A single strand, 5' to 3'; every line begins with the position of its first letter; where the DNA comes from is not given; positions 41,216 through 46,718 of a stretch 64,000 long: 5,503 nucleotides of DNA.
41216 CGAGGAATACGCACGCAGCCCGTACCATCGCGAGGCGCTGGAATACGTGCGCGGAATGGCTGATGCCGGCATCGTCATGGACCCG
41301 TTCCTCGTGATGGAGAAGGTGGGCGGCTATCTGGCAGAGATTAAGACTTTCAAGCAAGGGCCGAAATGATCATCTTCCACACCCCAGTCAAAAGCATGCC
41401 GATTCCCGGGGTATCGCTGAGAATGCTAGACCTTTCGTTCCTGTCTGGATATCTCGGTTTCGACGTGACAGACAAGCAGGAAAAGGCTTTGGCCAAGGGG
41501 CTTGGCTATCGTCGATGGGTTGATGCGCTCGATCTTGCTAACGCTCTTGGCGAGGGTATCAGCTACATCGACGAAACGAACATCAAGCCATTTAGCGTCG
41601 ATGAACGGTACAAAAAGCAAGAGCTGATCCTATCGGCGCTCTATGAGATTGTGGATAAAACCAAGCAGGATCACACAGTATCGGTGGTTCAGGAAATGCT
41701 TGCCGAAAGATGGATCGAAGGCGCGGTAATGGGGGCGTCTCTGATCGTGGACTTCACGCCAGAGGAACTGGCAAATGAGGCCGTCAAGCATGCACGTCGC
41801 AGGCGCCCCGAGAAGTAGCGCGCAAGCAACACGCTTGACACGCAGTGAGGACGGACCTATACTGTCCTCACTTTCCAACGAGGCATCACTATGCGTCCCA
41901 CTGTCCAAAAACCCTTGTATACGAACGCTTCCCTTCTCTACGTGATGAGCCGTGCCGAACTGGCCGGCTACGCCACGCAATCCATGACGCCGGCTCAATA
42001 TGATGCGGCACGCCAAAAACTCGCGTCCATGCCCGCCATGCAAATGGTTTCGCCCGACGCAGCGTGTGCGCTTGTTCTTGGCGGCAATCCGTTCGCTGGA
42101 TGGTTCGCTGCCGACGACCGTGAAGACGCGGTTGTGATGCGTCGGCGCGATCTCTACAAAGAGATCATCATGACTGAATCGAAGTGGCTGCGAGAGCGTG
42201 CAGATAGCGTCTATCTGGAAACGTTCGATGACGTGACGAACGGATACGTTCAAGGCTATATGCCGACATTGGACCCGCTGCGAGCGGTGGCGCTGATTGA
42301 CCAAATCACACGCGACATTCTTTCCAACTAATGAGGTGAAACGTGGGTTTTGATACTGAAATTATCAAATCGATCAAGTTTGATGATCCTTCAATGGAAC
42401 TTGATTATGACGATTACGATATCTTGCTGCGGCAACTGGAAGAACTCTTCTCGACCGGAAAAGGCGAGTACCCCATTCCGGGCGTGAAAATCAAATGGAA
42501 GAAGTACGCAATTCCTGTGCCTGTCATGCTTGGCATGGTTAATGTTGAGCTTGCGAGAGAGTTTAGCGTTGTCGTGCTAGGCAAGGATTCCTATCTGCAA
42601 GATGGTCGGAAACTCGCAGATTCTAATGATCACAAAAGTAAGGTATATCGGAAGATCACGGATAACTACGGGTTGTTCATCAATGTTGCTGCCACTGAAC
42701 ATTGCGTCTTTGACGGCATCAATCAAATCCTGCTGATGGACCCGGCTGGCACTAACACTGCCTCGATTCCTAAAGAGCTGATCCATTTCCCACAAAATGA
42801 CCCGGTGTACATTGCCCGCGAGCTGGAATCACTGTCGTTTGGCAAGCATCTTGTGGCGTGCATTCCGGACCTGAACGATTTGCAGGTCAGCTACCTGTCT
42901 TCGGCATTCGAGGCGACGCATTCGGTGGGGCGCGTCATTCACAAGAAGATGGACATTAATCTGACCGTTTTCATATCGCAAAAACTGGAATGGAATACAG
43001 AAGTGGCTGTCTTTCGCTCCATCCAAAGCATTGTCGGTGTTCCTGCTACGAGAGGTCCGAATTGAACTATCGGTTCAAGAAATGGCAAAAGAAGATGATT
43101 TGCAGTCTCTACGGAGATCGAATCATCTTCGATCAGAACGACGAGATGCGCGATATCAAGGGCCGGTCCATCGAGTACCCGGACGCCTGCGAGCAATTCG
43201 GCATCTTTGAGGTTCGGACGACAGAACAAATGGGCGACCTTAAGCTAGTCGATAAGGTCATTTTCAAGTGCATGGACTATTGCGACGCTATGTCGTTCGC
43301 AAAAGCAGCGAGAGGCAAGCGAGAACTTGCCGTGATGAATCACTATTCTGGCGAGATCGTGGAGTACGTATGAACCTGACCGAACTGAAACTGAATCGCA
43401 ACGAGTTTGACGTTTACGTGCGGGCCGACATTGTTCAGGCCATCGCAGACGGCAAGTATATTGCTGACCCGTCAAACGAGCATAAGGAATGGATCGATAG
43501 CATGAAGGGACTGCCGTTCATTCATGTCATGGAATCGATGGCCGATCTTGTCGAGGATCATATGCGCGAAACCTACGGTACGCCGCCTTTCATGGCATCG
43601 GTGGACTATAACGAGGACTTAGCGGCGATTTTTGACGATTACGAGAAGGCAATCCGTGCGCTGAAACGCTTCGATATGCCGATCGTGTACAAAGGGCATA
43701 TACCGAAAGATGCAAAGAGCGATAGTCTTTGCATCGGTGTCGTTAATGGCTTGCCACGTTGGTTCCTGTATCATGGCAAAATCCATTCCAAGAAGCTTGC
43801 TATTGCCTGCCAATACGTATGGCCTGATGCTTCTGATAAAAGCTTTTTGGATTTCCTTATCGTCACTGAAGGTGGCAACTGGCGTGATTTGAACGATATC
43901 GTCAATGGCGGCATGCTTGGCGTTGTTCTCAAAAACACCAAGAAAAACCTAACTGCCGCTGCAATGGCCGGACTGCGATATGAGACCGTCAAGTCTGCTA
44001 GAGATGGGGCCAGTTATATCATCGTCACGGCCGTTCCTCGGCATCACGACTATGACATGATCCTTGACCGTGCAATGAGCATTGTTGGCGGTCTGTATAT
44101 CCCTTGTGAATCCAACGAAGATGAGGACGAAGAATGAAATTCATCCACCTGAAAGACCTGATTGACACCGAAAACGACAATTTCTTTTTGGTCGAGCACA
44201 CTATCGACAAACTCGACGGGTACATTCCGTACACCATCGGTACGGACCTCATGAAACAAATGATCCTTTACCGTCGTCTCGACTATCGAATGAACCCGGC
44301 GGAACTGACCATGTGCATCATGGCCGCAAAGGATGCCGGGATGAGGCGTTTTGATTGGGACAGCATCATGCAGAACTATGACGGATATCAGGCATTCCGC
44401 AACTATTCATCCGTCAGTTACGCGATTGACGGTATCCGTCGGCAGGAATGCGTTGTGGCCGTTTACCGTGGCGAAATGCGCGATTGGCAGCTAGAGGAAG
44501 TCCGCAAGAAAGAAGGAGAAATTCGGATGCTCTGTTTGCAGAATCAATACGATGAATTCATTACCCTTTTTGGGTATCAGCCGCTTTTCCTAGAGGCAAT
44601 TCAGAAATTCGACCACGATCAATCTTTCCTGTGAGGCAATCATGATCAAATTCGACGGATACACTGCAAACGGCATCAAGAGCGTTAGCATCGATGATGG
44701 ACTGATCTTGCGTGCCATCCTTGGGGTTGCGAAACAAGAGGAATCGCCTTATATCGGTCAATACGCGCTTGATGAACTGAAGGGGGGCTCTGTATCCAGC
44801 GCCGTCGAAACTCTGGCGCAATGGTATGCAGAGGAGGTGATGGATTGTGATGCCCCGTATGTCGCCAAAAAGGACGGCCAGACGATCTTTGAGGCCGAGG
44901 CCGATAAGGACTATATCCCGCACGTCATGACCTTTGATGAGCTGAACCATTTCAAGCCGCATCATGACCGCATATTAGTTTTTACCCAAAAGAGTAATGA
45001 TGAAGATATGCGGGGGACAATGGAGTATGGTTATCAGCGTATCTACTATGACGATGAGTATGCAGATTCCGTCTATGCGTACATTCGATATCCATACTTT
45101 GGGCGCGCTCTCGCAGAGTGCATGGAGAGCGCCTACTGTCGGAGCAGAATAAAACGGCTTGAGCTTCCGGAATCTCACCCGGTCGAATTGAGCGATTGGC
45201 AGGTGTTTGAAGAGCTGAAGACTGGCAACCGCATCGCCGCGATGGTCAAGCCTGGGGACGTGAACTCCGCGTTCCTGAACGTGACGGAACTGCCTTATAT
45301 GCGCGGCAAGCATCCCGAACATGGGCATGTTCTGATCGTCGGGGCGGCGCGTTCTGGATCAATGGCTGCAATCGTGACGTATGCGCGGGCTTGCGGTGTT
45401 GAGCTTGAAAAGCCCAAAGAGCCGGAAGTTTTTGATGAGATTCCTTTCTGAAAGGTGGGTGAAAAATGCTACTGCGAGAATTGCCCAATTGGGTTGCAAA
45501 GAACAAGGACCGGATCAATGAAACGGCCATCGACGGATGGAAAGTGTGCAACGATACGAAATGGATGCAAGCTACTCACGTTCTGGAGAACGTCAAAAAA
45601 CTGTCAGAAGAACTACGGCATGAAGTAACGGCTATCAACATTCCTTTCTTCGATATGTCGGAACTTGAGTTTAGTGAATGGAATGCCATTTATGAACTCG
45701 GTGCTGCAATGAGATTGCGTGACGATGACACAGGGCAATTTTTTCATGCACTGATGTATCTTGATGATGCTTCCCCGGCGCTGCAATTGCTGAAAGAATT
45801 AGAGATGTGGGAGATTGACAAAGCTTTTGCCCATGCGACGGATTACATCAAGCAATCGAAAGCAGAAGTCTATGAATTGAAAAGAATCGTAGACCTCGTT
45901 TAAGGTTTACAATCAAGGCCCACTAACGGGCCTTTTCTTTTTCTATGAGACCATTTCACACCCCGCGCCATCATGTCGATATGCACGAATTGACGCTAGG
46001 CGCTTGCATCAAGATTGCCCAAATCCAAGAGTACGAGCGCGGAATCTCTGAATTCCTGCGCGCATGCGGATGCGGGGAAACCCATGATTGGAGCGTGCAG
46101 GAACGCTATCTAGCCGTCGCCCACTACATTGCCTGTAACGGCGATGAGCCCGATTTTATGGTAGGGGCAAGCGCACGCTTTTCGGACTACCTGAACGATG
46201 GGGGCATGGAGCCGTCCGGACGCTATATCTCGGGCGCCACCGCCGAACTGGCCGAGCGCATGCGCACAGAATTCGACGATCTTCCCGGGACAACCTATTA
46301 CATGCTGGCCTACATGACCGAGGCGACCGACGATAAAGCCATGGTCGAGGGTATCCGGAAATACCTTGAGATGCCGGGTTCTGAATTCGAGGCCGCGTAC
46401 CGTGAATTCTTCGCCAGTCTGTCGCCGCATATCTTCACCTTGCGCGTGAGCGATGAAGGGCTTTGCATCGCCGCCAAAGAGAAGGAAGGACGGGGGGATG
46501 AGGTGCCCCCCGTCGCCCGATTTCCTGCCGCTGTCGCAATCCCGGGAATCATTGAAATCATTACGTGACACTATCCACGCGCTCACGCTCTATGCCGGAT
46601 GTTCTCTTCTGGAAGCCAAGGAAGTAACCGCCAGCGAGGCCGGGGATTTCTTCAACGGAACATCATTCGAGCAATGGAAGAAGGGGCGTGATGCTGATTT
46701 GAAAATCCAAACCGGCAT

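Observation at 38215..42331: Tandem array B: eight-plus diverged ~150-aa paralogs immediately downstream of the repeat island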

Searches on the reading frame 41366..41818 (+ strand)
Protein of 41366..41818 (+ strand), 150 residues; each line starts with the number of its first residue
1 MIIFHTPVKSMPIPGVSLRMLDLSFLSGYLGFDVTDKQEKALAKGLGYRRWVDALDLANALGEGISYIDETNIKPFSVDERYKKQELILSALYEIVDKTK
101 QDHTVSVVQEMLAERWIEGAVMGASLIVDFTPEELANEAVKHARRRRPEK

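Call 4: search_protein_families(library=pfam, proteins=[window:41366-41818:+], max_evalue=1)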
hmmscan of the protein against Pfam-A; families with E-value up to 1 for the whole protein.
window:41366-41818:+ (150 aa): 0 families

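Call 5: search_protein_families(library=phrogs, proteins=[window:41366-41818:+], max_evalue=0.1)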
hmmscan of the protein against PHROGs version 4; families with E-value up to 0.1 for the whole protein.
window:41366-41818:+ (150 aa): 1 family
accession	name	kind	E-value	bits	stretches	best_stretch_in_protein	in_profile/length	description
phrog_12553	-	unknown function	0.038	15.1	1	53-67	11-25/60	-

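Call 72: predict_structure(alignment_id=A3)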
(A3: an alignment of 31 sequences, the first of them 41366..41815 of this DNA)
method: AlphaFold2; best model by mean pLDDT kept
length: 150 residues; sequences in the alignment: 31
mean_pLDDT: 87.9   pTM: 0.84
mean pLDDT of the five models: 87.9, 85.1, 84.6, 83.5, 81.4
residues with pLDDT >= 90: 98; 70-90: 39; 50-70: 12; < 50: 1
segments of 3 or more residues with pLDDT < 50: none
pLDDT, mean of each block of 10 residues (from residue 1): 74 92 94 92 92 92 79 89 94 86 75 95 86 94 82
secondary structure, 60 per line:
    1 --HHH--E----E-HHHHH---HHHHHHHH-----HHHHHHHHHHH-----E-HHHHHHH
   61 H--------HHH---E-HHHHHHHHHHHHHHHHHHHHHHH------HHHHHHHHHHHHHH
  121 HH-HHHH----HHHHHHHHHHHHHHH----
elements in order: H15-19 H23-30 H36-46 H54-61 H78-100 H107-122 H124-127 H132-146

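Call 75: fold_search(model_id=the predicted structure, library=pdb)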
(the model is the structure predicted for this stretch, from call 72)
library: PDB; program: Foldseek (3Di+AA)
matches with E <= 10: 99; with E <= 0.001: 0
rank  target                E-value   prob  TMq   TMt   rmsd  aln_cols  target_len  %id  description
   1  3sg2                  5.2e-01  0.09  0.18  0.10  12.5       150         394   14  Crystal Structure of GCaMP2-T116V,D381Y (released 2012-06-20)
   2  4ik1                  6.8e-01  0.10  0.19  0.10  12.6       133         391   14  High resolution structure of GCaMPJ at pH 8.5 (released 2014-02-05)
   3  6vo4                  9.3e-01  0.13  0.22  0.24  11.4       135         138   14  Crystal Structure Analysis of BFL1 (released 2020-06-03)
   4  4ik5                  9.3e-01  0.08  0.19  0.10  12.4       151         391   13  High resolution structure of Delta-REST-GCaMP3 (released 2014-01-29)
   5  3ek8                  9.8e-01  0.08  0.19  0.10  12.6       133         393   14  Calcium-saturated GCaMP2 T116V/G87R mutant monomer (released 2008-12-16)
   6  6vli_A                9.8e-01  0.07  0.19  0.18  12.1       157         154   13  Crystal structure of transcriptional regulator from bacteriophage 186 (released 2021-06-16)
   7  3sg3                  1.0e+00  0.08  0.19  0.10  12.6       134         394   15  Crystal Structure of GCaMP3-D380Y (released 2012-06-20)
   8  6ya9                  1.0e+00  0.08  0.18  0.10  12.7       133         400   14  Crystal structure of rsGCaMP in the ON state (non-illuminated) (released 2021-10-06)
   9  3evr                  1.3e+00  0.08  0.19  0.10  12.6       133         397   13  Crystal structure of Calcium bound monomeric GCAMP2 (released 2008-12-09)
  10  3wld                  1.3e+00  0.07  0.19  0.10  12.6       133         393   14  Crystal structure of monomeric GCaMP6m (released 2014-01-22)
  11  9k8x                  1.4e+00  0.06  0.17  0.10  11.3       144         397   10  Crystal structure of the calcium indicator GCaMP6s-BrUS-145 in calcium-bounded state (released 2024-12-11)
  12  3ekh                  1.6e+00  0.06  0.19  0.10  12.2       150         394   12  Calcium-saturated GCaMP2 T116V/K378W mutant monomer (released 2008-12-16)
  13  3qjy                  1.9e+00  0.08  0.25  0.09  12.4       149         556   10  Crystal structure of P-loop G234A mutant of subunit A of the A1AO ATP synthase (released 2011-10-05)
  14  8ouo_A                1.9e+00  0.06  0.19  0.06  17.6       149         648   11  Human TPC2 in Complex with Antagonist (S)-SG-094 (released 2024-06-12)
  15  7st4                  1.9e+00  0.06  0.18  0.10  12.2       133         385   12  Calcium-saturated jGCaMP8.410.80 (released 2022-11-16)
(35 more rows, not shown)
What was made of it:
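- The best, non-significant Foldseek rows include a phage 186 transcriptional regulator (call 75).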

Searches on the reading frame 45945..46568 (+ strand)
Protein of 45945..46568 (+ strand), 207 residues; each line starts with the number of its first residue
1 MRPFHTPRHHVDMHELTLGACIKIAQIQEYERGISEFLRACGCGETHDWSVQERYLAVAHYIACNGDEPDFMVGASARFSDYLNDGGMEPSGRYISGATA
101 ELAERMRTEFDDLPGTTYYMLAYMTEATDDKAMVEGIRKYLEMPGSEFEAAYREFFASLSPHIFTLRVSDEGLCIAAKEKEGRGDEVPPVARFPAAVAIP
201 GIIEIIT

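Call 41: search_protein_families(library=phrogs, proteins=[window:45945-46568:+], max_evalue=0.01)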
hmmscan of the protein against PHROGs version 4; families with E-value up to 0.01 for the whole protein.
window:45945-46568:+ (207 aa): 1 family
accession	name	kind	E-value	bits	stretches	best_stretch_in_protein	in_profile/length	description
phrog_6830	-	unknown function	1e-13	52.7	2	3-81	6-89/241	-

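Call 82: search_protein_families(library=pfam, proteins=[window:45945-46568:+], max_evalue=0.01)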
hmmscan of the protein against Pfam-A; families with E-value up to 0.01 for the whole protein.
window:45945-46568:+ (207 aa): 0 families
